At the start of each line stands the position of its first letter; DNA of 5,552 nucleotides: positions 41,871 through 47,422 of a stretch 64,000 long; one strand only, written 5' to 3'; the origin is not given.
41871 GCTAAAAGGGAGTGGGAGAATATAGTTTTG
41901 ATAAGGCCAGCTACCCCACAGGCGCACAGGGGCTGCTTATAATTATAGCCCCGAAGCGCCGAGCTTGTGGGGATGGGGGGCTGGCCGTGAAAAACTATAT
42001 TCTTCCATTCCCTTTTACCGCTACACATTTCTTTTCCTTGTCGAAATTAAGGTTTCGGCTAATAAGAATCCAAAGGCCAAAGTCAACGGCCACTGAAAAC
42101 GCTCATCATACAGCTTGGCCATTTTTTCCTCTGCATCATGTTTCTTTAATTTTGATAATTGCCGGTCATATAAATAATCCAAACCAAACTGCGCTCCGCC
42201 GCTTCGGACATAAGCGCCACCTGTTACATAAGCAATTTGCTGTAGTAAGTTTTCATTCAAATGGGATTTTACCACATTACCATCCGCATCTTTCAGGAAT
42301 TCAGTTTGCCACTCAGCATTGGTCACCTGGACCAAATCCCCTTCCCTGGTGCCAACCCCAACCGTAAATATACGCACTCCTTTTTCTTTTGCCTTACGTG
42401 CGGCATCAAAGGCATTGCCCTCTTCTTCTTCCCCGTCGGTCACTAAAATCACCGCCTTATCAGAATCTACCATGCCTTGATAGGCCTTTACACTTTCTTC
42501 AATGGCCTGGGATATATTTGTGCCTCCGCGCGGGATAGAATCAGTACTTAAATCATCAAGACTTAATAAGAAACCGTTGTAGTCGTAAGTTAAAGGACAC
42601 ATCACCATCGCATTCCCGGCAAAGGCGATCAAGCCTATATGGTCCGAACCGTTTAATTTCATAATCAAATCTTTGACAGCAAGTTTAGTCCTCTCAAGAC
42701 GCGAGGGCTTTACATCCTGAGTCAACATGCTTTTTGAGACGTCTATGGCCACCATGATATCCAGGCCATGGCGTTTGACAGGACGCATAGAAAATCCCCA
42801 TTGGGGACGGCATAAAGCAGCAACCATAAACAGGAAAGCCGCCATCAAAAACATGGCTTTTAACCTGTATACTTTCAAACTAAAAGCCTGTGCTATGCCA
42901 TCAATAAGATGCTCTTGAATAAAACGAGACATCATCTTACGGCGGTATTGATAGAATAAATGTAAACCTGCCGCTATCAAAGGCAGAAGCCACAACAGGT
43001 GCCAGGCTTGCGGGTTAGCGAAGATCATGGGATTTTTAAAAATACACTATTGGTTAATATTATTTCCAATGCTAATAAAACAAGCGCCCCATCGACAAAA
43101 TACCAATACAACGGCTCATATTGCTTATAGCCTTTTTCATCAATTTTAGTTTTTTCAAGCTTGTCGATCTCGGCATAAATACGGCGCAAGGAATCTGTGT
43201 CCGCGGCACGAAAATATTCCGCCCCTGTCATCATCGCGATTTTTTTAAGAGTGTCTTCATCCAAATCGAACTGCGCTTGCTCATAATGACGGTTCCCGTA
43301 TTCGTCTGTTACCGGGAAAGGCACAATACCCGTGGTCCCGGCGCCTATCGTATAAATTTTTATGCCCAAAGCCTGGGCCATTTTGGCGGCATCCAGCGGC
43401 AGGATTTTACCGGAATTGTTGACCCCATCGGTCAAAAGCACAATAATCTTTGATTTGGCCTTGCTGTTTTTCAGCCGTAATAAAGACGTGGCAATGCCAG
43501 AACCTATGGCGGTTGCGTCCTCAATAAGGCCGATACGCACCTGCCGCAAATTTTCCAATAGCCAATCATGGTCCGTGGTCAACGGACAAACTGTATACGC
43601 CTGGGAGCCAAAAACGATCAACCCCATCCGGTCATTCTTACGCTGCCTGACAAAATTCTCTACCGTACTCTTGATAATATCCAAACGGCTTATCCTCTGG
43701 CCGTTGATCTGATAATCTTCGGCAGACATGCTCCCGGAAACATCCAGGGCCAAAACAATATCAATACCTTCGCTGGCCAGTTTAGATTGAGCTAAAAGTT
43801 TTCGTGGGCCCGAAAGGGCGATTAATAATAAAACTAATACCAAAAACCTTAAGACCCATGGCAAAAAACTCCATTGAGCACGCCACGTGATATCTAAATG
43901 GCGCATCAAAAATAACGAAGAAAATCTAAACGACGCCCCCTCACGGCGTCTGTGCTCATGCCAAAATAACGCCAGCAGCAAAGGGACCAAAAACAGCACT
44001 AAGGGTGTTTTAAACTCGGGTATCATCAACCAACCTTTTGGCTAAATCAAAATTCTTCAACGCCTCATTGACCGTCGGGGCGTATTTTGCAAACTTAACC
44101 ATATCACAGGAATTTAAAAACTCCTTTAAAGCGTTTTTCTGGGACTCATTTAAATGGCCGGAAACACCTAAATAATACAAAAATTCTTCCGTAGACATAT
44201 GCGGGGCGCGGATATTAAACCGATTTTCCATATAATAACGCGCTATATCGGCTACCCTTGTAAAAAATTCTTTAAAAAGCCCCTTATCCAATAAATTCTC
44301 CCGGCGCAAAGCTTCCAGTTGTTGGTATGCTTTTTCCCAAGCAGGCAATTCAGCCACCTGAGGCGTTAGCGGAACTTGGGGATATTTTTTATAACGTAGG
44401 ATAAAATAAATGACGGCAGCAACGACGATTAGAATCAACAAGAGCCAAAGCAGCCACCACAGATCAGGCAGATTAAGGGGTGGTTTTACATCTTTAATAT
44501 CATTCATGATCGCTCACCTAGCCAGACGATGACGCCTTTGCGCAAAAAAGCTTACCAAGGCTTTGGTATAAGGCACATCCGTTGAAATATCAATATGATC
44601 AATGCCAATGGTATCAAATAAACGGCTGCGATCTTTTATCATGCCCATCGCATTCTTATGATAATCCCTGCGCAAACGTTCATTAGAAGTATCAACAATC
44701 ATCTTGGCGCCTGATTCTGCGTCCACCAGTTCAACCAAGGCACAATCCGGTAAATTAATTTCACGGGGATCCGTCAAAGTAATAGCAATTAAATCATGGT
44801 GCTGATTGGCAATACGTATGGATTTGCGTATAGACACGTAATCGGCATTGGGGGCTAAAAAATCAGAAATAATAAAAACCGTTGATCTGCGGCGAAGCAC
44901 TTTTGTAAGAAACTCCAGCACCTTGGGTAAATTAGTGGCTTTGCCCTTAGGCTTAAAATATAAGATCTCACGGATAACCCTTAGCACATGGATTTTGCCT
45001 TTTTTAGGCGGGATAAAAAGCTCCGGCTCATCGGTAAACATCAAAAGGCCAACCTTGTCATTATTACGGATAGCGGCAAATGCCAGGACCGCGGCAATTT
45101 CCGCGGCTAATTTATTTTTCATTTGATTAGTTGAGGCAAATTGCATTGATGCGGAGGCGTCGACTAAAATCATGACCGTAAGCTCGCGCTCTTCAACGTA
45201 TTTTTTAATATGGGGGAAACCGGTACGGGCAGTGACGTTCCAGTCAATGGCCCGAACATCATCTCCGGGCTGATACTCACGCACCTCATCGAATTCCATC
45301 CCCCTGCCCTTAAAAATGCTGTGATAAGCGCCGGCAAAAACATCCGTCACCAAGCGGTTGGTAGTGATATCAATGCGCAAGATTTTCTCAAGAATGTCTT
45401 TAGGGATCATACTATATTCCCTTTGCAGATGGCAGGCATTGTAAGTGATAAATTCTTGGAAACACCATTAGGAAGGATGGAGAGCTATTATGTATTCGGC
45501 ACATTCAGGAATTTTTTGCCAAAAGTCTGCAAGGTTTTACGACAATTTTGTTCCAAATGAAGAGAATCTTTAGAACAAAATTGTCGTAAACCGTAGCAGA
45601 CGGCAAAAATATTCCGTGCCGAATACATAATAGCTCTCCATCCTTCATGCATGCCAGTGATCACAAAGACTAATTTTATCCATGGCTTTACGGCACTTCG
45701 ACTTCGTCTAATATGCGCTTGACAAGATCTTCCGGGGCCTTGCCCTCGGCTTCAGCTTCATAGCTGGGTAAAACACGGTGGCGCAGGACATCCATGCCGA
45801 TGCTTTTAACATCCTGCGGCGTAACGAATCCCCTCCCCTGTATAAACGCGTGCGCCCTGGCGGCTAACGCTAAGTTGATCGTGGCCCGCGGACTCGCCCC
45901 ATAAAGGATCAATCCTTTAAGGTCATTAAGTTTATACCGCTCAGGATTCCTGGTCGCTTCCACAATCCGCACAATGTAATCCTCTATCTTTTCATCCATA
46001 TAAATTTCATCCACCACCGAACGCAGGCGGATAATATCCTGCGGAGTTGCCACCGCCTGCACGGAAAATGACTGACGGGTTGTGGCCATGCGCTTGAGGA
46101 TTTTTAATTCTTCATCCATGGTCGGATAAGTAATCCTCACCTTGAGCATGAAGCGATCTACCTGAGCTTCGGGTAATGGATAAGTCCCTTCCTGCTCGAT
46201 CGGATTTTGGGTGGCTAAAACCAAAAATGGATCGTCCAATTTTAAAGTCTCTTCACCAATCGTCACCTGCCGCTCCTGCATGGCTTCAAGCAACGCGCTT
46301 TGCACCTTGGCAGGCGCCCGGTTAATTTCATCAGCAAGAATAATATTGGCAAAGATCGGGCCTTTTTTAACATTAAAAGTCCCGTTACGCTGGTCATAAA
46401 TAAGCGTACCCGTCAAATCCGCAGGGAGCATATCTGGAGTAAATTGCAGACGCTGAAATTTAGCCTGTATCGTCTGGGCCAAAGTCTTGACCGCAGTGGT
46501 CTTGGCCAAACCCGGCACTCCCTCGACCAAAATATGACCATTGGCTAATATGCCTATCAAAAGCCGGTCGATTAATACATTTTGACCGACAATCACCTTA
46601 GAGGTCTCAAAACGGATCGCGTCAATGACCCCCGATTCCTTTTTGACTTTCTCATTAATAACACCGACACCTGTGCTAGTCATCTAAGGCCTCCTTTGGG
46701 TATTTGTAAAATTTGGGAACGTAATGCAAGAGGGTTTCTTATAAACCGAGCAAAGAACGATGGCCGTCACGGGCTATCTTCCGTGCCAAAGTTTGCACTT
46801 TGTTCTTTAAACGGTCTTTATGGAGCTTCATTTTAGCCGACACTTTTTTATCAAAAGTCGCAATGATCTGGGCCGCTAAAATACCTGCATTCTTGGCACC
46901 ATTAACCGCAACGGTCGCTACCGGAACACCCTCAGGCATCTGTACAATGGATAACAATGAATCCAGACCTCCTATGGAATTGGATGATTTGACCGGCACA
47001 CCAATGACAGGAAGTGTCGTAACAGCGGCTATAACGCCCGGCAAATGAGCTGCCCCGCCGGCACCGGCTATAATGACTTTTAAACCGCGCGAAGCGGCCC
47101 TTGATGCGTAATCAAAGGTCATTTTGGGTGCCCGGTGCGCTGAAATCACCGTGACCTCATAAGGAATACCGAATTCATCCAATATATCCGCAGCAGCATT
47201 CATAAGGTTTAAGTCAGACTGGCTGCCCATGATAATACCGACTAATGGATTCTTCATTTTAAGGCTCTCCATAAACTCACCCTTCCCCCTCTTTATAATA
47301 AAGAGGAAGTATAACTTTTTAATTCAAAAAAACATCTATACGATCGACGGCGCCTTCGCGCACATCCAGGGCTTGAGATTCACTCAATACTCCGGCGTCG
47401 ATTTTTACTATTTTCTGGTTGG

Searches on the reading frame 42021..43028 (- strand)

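Call 61: search_protein_families(library=pfam, proteins=[window:42021-43028:-], max_evalue=0.00001)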
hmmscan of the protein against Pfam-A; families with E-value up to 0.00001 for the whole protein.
window:42021-43028:- (335 aa): 2 families
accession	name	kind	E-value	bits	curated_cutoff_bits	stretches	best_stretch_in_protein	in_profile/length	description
PF13519.12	VWA_2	-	7.4e-20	72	27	1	91-200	1-107/107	von Willebrand factor type A domain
PF00092.34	VWA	-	3.1e-18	67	23.8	1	90-233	1-140/174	von Willebrand factor type A domain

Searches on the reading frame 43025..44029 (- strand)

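Call 83: search_protein_families(library=pfam, proteins=[window:43025-44029:-], max_evalue=0.00001)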
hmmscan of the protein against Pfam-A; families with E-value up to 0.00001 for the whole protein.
window:43025-44029:- (334 aa): 3 families
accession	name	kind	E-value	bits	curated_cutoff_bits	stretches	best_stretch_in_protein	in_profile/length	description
PF13519.12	VWA_2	-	1.9e-21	77.1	27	1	91-202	1-106/107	von Willebrand factor type A domain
PF00092.34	VWA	-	4.3e-21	76.3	23.8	1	90-285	1-172/174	von Willebrand factor type A domain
PF06707.17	DUF1194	-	3.3e-06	26.9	27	0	169-227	92-151/206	Protein of unknown function (DUF1194)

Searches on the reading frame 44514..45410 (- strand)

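Call 61: search_protein_families(library=pfam, proteins=[window:44514-45410:-], max_evalue=0.00001)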
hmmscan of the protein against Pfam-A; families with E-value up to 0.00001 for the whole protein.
window:44514-45410:- (298 aa): 2 families
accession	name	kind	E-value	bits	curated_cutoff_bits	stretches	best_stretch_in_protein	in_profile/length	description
PF01882.25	DUF58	-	2.6e-81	272.4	23.4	1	42-254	1-210/216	Protein of unknown function DUF58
PF13519.12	VWA_2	-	4.9e-20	72.6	27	1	79-184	1-106/107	von Willebrand factor type A domain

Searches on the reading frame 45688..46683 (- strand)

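Call 61: search_protein_families(library=pfam, proteins=[window:45688-46683:-], max_evalue=0.00001)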
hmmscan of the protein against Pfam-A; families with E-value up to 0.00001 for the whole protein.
window:45688-46683:- (331 aa): 6 families
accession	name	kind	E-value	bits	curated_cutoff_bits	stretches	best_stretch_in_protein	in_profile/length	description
PF07726.17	AAA_3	-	3.1e-66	221.7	27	1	50-180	1-131/131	ATPase family associated with various cellular activities (AAA)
PF17863.7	AAA_lid_2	-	2.4e-19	69.3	22.7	1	259-324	9-74/74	AAA lid domain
PF20030.5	bpMoxR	-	7.5e-17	61.5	27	1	27-198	10-180/205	MoxR domain in the MoxR-vWA-beta-propeller ternary systems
PF07728.20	AAA_5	-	1.5e-15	57.9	22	1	50-178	1-139/139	AAA domain (dynein-related subfamily)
PF05496.18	RuvB_N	-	6.2e-07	29.8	27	0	48-142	33-115/159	Holliday junction DNA helicase RuvB P-loop domain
PF00493.29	MCM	-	2.7e-06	27.1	23.3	1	47-162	56-174/224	MCM P-loop domain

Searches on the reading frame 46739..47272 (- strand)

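Call 61: search_protein_families(library=pfam, proteins=[window:46739-47272:-], max_evalue=0.00001)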
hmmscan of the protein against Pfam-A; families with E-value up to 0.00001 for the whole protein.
window:46739-47272:- (177 aa): 1 family
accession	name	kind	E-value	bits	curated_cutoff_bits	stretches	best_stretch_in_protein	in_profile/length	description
PF00731.26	AIRC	-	4.7e-64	214.9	30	1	11-157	2-147/148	AIR carboxylase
